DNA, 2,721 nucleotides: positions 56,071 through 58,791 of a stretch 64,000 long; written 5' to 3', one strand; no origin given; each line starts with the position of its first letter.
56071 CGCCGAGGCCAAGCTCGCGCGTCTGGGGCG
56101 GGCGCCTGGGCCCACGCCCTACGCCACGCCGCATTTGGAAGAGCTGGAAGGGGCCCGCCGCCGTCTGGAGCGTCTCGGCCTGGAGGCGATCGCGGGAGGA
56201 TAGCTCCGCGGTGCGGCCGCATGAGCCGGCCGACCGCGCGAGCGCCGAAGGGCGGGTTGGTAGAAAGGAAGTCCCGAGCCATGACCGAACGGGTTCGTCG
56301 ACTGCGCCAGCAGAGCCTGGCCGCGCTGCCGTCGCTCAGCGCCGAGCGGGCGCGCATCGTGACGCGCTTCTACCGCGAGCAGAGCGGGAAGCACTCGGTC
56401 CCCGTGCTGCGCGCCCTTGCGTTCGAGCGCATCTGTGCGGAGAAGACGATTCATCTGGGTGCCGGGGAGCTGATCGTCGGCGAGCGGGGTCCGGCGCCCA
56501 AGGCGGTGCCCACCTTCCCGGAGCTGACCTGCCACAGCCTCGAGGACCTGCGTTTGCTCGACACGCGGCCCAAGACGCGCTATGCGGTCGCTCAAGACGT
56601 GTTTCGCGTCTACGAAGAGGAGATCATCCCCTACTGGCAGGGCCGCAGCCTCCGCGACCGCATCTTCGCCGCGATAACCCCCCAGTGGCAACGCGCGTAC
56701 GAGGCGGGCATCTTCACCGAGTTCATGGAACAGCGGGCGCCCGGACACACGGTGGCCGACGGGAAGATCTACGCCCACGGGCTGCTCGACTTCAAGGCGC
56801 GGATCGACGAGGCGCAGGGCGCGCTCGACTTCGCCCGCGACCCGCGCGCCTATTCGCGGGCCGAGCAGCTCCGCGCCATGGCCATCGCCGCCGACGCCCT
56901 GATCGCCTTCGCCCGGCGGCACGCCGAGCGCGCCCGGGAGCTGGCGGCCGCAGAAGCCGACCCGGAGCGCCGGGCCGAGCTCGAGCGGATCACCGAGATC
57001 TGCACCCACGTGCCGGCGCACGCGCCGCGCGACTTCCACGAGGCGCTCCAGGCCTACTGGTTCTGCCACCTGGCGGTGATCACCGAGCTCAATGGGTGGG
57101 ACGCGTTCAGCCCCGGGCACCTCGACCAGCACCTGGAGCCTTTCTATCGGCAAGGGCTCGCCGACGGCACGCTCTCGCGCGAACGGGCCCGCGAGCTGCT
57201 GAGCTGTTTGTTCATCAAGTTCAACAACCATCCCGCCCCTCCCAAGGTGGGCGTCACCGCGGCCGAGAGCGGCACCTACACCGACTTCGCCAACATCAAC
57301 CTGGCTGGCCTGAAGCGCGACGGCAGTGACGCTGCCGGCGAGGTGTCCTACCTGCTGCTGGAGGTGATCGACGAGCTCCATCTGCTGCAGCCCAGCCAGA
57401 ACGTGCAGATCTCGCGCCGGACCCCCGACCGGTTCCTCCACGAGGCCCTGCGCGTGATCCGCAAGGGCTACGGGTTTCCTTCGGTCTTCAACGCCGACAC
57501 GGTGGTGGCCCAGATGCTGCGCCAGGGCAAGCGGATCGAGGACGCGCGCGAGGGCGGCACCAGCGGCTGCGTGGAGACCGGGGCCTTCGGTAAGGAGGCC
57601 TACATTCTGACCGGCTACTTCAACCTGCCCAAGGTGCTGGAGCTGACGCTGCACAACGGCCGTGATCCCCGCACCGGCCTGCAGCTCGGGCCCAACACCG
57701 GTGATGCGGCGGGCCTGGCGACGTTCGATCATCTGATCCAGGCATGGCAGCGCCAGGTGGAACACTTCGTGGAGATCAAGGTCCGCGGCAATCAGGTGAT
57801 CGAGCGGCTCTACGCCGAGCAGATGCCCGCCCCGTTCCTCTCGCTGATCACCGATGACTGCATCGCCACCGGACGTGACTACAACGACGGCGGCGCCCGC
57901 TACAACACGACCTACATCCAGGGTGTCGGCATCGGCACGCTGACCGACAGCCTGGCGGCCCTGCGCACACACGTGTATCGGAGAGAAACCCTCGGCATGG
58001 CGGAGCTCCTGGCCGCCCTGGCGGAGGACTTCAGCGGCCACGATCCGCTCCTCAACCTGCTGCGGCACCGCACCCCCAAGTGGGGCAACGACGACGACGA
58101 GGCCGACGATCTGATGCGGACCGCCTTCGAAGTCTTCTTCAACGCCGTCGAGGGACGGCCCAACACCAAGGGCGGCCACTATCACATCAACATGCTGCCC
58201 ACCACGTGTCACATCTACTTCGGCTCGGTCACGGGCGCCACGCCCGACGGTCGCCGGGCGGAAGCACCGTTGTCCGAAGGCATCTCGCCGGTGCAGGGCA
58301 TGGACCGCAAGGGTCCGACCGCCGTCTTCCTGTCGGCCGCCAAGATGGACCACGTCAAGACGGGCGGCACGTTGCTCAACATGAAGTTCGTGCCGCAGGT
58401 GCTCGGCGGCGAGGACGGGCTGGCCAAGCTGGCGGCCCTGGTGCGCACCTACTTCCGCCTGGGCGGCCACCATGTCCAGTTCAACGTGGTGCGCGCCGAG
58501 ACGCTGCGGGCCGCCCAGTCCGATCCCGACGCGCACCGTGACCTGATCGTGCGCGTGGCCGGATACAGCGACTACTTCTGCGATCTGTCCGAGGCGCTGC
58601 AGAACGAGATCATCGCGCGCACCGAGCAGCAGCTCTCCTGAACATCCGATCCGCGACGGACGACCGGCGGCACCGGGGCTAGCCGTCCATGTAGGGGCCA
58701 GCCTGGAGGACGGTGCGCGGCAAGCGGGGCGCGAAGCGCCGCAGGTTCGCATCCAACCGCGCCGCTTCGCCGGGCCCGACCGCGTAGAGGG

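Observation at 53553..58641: pruA - GRE-activase - glycyl radical enzyme operon: candidate anaerobic (hydroxy)proline-to-glutamate route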

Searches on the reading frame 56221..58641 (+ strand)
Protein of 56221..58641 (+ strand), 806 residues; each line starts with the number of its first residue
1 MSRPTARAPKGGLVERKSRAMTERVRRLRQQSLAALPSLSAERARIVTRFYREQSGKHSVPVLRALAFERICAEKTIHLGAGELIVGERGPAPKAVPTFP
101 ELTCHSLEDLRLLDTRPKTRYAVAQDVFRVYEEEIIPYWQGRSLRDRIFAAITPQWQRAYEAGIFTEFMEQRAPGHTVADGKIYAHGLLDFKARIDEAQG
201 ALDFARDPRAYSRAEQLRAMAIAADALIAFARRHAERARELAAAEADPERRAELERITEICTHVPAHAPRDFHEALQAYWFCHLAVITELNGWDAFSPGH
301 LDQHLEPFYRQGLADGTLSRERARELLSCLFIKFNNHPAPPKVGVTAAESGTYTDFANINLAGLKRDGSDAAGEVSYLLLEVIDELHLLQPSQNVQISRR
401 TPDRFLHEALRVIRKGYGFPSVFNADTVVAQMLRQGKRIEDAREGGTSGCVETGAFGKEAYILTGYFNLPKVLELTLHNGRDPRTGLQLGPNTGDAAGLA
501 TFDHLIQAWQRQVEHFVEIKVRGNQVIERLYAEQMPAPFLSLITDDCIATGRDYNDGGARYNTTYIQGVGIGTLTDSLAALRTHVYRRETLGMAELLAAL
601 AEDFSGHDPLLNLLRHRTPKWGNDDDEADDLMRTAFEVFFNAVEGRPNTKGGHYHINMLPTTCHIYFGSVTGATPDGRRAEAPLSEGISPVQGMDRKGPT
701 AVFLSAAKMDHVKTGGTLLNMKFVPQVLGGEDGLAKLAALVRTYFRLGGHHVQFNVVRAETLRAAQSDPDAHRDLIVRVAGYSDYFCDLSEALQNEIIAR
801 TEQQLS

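Call 6: search_protein_families(library=ncbifam, proteins=[window:56221-58641:+], max_evalue=0.00001)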
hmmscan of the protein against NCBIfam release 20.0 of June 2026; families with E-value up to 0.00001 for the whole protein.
window:56221-58641:+ (806 aa): 12 families
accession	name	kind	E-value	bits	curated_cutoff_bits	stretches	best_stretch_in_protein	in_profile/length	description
NF043068.1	glycl_HYPD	equivalog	0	1249.7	1100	1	22-804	1-783/784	trans-4-hydroxy-L-proline dehydratase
TIGR01774.1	PFL2-3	subfamily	1.3e-191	638.8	678.2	1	21-805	2-786/786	formate C-acetyltransferase/glycerol dehydratase family glycyl radical enzyme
NF048011.1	SfplDhtHpsGDes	equivalog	4.1e-160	534.8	1000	1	16-804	17-820/821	(2S)-3-sulfopropanediol dehydratase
NF007437.0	PRK09983.1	equivalog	4.3e-144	481.4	1109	1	21-805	1-765/765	formate C-acetyltransferase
NF048009.1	SfplDhtHpfGKleb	equivalog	5.9e-144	481.1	1000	1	22-803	25-822/824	(2S)-3-sulfopropanediol dehydratase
TIGR04394.1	choline_CutC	equivalog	1.5e-140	470.2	1050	1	21-801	1-784/789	choline trimethylamine-lyase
NF033718.1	indole_decarb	equivalog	2.7e-114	383.2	1100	2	217-605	257-645/868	indoleacetate decarboxylase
NF033715.1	glycyl_HPDL_Lrg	equivalog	3.4e-101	339.5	1150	2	213-604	268-678/901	4-hydroxyphenylacetate decarboxylase large subunit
TIGR01255.1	pyr_form_ly_1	equivalog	8.6e-33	113.7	994.2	1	618-802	548-740/744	formate C-acetyltransferase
NF038360.1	rad_fix_GrcA3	exception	2.9e-13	49.7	158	1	736-801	8-73/78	autonomous glycyl radical cofactor GrcA3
TIGR04365.1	spare_glycyl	equivalog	3.2e-08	33.9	170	1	748-802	68-122/126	autonomous glycyl radical cofactor GrcA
NF008341.1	PRK11127.1-1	equivalog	2.5e-07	30.6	145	1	748-802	22-76/80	autonomous glycyl radical cofactor GrcA2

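Call 7: search_protein_families(library=pfam, proteins=[window:56221-58641:+], max_evalue=0.00001)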
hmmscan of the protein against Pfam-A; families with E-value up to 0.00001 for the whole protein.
window:56221-58641:+ (806 aa): 2 families
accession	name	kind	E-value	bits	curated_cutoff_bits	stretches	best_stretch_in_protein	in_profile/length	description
PF02901.20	PFL-like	-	1.2e-218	728.3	24.3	1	21-668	1-647/647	Pyruvate formate lyase-like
PF01228.26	Gly_radical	-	3.9e-35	121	22.2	1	685-787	2-106/106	Glycine radical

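Call 9: search_solved_structures(query=window:56221-58641:+, max_evalue=1e-50, show_alignments=1)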
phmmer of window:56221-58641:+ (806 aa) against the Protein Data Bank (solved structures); distinct sequences matched with E-value up to 1e-50: 31.
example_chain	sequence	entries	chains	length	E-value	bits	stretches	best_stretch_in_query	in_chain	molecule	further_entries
6vxc_A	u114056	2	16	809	2.8e-299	998.2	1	16-804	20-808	Trans-4-hydroxy-L-proline dehydratase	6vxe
1r8w_A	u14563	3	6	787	8.1e-156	523.8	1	19-803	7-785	glycerol dehydratase | B12-independent glycerol dehydratase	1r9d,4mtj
9f3w_A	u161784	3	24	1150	6.8e-139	467.8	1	4-801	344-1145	Choline trimethylamine-lyase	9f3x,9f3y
9rco_A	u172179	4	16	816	9.7e-138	464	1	19-804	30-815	Glycyl radical protein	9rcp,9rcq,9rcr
8id1_A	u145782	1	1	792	1.7e-132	446.7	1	20-802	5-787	Formate C-acetyltransferase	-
5i2a_A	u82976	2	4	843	3.1e-131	442.5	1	20-604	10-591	Diol-dehydratase | Diol dehydratase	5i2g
8yjo_A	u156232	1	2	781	1e-129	437.5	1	18-805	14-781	Probable dehydratase PflD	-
6lon_B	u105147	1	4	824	4.8e-129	435.2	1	17-803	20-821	PFL2/glycerol dehydratase family glycyl radical enzyme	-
8iof_A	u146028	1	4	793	1.7e-126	426.8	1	21-802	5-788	Benzylsuccinate synthase alpha subunit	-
5fay_A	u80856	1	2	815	1e-125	424.2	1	21-801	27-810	Choline trimethylamine-lyase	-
6vue_A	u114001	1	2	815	1.6e-125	423.6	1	21-801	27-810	Choline trimethylamine-lyase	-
5faw_A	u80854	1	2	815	1.6e-125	423.6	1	21-801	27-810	Choline trimethylamine-lyase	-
9r0v_A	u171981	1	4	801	2.3e-125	423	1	22-801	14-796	Choline trimethylamine-lyase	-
5fau_A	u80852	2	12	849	2.4e-125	423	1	22-801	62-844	Choline trimethylamine-lyase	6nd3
9ht9_A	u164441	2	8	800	2.4e-125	423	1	22-801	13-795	Choline trimethylamine-lyase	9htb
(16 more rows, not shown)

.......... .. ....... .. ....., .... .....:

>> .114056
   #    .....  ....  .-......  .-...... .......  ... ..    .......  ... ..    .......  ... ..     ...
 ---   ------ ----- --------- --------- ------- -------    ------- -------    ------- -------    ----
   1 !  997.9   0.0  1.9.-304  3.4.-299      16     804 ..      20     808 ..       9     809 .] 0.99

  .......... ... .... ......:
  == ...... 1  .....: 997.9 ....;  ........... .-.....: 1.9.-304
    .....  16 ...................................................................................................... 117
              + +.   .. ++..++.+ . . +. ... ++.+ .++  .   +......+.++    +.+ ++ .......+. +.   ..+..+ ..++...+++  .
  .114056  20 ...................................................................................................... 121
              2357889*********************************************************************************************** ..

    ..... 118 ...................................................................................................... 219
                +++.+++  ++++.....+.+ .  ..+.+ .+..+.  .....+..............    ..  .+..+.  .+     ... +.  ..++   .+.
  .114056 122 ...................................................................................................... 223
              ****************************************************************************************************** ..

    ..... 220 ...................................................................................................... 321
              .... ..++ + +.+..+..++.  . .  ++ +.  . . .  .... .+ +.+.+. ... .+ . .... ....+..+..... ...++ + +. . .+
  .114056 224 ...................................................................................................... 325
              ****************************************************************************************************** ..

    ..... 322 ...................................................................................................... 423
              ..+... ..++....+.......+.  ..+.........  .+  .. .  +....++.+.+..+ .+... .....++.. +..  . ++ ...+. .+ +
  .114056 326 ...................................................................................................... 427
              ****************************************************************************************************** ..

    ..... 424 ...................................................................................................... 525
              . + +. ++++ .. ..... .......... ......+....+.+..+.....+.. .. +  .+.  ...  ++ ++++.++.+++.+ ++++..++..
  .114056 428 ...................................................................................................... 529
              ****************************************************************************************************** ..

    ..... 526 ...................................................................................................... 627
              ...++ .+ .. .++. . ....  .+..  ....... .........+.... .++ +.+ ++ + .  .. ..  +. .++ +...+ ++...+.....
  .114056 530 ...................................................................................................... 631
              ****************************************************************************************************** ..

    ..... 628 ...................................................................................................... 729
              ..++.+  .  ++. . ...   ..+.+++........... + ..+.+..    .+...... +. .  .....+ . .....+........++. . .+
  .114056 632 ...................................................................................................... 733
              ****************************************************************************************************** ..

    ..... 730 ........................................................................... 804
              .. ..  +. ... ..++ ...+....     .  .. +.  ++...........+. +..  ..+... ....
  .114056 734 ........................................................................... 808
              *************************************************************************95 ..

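Call 17: find_homologous_proteins(query=window:56221-58641:+, max_evalue=1e-100)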
Query window:56221-58641:+ (806 aa): 8000 proteins with E <= 1e-100 among 8000 candidates; the best 120 are listed.
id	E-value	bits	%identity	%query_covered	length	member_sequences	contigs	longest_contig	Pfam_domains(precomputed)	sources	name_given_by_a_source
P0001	0.0e+0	1802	100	98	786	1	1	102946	PF02901.21,PF01228.27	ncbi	-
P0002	0.0e+0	1388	76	97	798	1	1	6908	PF02901.21,PF01228.27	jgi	jgi:pyruvate formate-lyase/glycerol dehydratase family glycyl radical enzyme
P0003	0.0e+0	1370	75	97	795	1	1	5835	PF02901.21,PF01228.27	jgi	jgi:trans-4-hydroxy-L-proline dehydratase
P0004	0.0e+0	1368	74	97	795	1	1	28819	PF02901.21,PF01228.27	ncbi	-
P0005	0.0e+0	1349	74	97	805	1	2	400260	PF02901.21,PF01228.27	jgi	-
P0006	0.0e+0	1348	71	98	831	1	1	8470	PF02901.21,PF01228.27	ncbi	-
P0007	0.0e+0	1344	73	97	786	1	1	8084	PF02901.21,PF01228.27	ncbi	-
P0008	0.0e+0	1338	73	97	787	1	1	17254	PF02901.21,PF01228.27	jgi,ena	-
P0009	0.0e+0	1335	73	97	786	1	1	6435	PF02901.21,PF01228.27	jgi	-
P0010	0.0e+0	1335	73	98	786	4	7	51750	PF02901.21,PF01228.27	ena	-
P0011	0.0e+0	1331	73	97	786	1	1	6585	PF02901.21,PF01228.27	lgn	-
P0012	0.0e+0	1327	73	97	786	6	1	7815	PF02901.21,PF01228.27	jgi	jgi:formate C-acetyltransferase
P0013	0.0e+0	1326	73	97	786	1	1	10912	PF02901.21,PF01228.27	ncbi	-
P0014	0.0e+0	1323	72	98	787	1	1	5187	PF02901.21,PF01228.27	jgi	jgi:formate C-acetyltransferase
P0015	0.0e+0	1322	72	97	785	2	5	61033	PF02901.21,PF01228.27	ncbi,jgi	-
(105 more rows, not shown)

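Call 18: find_encoding_contigs(protein=window:56221-58641:+, flank=10000, max_places=6)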
Protein window:56221-58641:+ (806 aa): no gene with exactly this product is on record in the collection.

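Call 19: find_encoding_contigs(protein=P0001, flank=10000, max_places=3)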
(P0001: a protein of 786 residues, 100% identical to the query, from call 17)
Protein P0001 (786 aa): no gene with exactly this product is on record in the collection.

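Call 21: find_related_loci(query=A1, collection=genome_contigs, flank=10000)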
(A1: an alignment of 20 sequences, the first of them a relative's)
Query A1 (786 aa) in genome_contigs; peptide patterns used: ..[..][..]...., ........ (x = any residue, [..] = any of these).
600 stretches matched a pattern (row limit reached: there are more); 595 encode a relative of the query (tblastn E <= 1e-3); the best 80 are kept; 80 distinct loci.
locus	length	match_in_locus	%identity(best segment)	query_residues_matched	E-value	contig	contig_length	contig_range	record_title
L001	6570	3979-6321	70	1-781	0e+0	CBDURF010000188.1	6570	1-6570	MAG TPA_asm: uncultured bacterium isolate SRR22302361_binner123_Refined_103 genome assembly, contig: ERZ25748748.9271, w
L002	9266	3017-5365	70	1-783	0e+0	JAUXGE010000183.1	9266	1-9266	MAG: Planctomycetota bacterium isolate CSMAG_2921 CSMAG_2921_k117_4710313_length_9266_cov_17.0000, whole genome shotgun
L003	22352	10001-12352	70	1-784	0e+0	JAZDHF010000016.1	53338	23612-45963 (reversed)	MAG: Planctomycetota bacterium isolate MEGAHIT-group-0.304 k141_19177602, whole genome shotgun sequence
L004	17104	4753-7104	70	1-784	0e+0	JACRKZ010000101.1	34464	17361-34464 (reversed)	MAG: Armatimonadetes bacterium isolate NC_groundwater_1868_Pr3_B-0.1um_69_17 SR2-18-B1_coassembly_212336, whole genome s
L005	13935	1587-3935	70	1-783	0e+0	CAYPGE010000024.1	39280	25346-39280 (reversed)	MAG TPA_asm: uncultured Pirellulaceae bacterium isolate binchicken_co111_480 genome assembly, contig: NODE_1866_length_3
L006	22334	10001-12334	69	1-783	0e+0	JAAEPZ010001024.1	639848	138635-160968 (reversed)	MAG: bacterium isolate Gpa_5 GpaG_CONTIG5344100, whole genome shotgun sequence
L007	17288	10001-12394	66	1-783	0e+0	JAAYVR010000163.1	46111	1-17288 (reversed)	MAG: Verrucomicrobia bacterium isolate AS27yjCOA_75 104684_AS27, whole genome shotgun sequence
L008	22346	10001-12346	67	1-784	0e+0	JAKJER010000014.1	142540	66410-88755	MAG: Planctomycetota bacterium isolate UR.bin180 UR_contig_130, whole genome shotgun sequence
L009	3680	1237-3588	67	1-784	0e+0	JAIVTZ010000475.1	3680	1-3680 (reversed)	MAG: Deltaproteobacteria bacterium isolate HYP3_US_05_8 NODE_3776_length_3680_cov_1.050380, whole genome shotgun sequenc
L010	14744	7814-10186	69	1-783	0e+0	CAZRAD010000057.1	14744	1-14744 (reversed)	MAG TPA_asm: uncultured bacterium isolate binchicken_co334_58 genome assembly, contig: NODE_7118_length_14744_cov_5.1037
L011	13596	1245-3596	68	1-784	0e+0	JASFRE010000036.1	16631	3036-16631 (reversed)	MAG: Candidatus Eiseniibacteriota bacterium isolate D1103M02metaG_Bin_100 D1103M02metaG_FD_scaffold_796_c1, whole genome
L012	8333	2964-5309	68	1-783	0e+0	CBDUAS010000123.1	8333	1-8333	MAG TPA_asm: uncultured bacterium isolate ERR2431952_binner12_Refined_100 genome assembly, contig: ERZ23880211.8752, who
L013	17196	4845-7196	70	1-784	0e+0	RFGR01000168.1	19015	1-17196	MAG: Planctomycetota bacterium isolate J029 k99_1525414, whole genome shotgun sequence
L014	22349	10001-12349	67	1-783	0e+0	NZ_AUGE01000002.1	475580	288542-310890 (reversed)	Citrifermentans bremense R1 K419DRAFT_scaffold00002.2_C, whole genome shotgun sequence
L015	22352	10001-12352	69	1-785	0e+0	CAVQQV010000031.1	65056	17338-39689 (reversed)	MAG: Candidatus Sulfomarinibacteraceae bacterium isolate MFD09779.bin.2.237 genome assembly, contig: contig_34498, whole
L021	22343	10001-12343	65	1-782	0e+0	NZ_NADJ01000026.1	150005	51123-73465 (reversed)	Desulfosporosinus sp. FKB FKB_QYN_aSRB_gapCloser.final_scaffold_26, whole genome shotgun sequence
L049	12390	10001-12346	67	1-783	0e+0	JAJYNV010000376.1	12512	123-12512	MAG: Bacillota bacterium isolate DBS2-4.bin93 NODE_9192_length_12512_cov_1.34534, whole genome shotgun sequence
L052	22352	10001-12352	63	1-784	0e+0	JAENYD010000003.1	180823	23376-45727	MAG: Clostridium thermobutyricum isolate B5_bin.2 B5_bin2_NODE_39_length_180823_cov_11.064680, whole genome shotgun sequ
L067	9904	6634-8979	63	1-782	0e+0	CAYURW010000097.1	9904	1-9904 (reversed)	MAG TPA_asm: uncultured Clostridiaceae bacterium isolate SRP192927_co1_996 genome assembly, contig: NODE_16859_length_99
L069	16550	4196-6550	67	1-786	0e+0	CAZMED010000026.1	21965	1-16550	MAG TPA_asm: uncultured Thermoanaerobaculia bacterium isolate binchicken_co176_97 genome assembly, contig: NODE_1244_len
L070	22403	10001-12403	63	1-784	0e+0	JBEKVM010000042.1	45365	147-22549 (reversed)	MAG: Verrucomicrobiota bacterium isolate SPRUCE 604 SPRUCE_604_42, whole genome shotgun sequence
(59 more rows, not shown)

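Call 27: search_protein_families(library=pfam, alignment_id=A2, max_evalue=0.00001)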
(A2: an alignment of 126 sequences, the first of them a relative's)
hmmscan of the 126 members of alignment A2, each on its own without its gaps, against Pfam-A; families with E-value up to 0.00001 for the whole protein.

A. member 1, L001:658-1551:+ (297 aa): 1 family
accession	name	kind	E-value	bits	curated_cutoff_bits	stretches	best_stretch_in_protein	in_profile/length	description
PF00899.27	ThiF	-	1.8e-35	122.7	28.1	1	65-294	3-203/238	ThiF family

B. families by the number of members that match (of 126 scanned): 140 families (the first 25 are shown)
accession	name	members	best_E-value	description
PF00005.33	ABC_tran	6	5.8e-32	ABC transporter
PF08448.16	PAS_4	4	6.1e-20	PAS fold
PF13304.12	AAA_21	4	3.3e-12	AAA domain, putative AbiEii toxin, Type IV TA system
PF07944.18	Beta-AFase-like_GH127_cat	2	5.7e-127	Beta-L-arabinofuranosidase, GH127 catalytic domain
PF00557.29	Peptidase_M24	2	2.5e-66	Metallopeptidase family M24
PF00474.23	SSF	2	1e-37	Sodium:solute symporter family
PF01261.30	AP_endonuc_2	2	2.7e-32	Xylose isomerase-like TIM barrel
PF13602.12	ADH_zinc_N_2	2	3.1e-32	Zinc-binding dehydrogenase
PF01663.27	Phosphodiest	2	3e-28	Type I phosphodiesterase / nucleotide pyrophosphatase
PF07729.17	FCD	2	1.9e-25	FCD domain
PF20736.2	Glyco_hydro127M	2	4.1e-24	Beta-L-arabinofuranosidase, GH127 middle domain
PF12833.13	HTH_18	2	4.1e-22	Helix-turn-helix domain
PF00165.29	HTH_AraC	2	2.8e-21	Bacterial regulatory helix-turn-helix proteins, AraC family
PF00107.32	ADH_zinc_N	2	4.1e-18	Zinc-binding dehydrogenase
PF00392.27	GntR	2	1.3e-15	Bacterial regulatory proteins, gntR family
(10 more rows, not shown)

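Call 28: find_encoding_contigs(protein=P0004, flank=8000, max_places=2)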
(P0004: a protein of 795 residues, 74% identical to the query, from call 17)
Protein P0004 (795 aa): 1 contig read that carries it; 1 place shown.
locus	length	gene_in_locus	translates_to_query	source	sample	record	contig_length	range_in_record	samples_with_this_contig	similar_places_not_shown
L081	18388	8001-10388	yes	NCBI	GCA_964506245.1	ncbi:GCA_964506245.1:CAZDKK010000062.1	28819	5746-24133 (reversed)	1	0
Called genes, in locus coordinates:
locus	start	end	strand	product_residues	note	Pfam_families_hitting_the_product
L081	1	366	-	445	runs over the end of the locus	PF13229:Beta_helix (weak), PF13860:FlgD_ig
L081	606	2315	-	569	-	PF13428:TPR_14 (faint), PF07719:TPR_2 (faint), PF13414:TPR_11 (faint), PF00515:TPR_1 (faint), PF13432:TPR_16 (weak), PF14559:TPR_19 (weak)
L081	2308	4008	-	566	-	-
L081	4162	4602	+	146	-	-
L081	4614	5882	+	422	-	PF13506:Glyco_transf_21, PF00535:Glycos_transf_2, PF13641:Glyco_tranf_2_3, PF13632:Glyco_trans_2_3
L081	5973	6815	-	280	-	-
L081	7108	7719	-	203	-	PF13505:OMP_b-brl (weak)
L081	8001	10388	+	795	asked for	PF02901:PFL-like, PF01228:Gly_radical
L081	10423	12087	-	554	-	-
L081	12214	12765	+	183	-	-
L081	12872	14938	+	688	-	PF00930:DPPIV_N (faint), PF26549:Tricorn_N (weak), PF26550:Tricorn_2nd (weak), PF07676:PD40 (weak), PF26549:Tricorn_N (weak), PF05448:AXE1 (faint), PF01738:DLH, PF00326:Peptidase_S9, +2 more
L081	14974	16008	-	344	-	PF03741:TerC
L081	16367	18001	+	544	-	PF20094:GWxTD_dom (weak)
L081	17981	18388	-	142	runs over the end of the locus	PF05402:PqqD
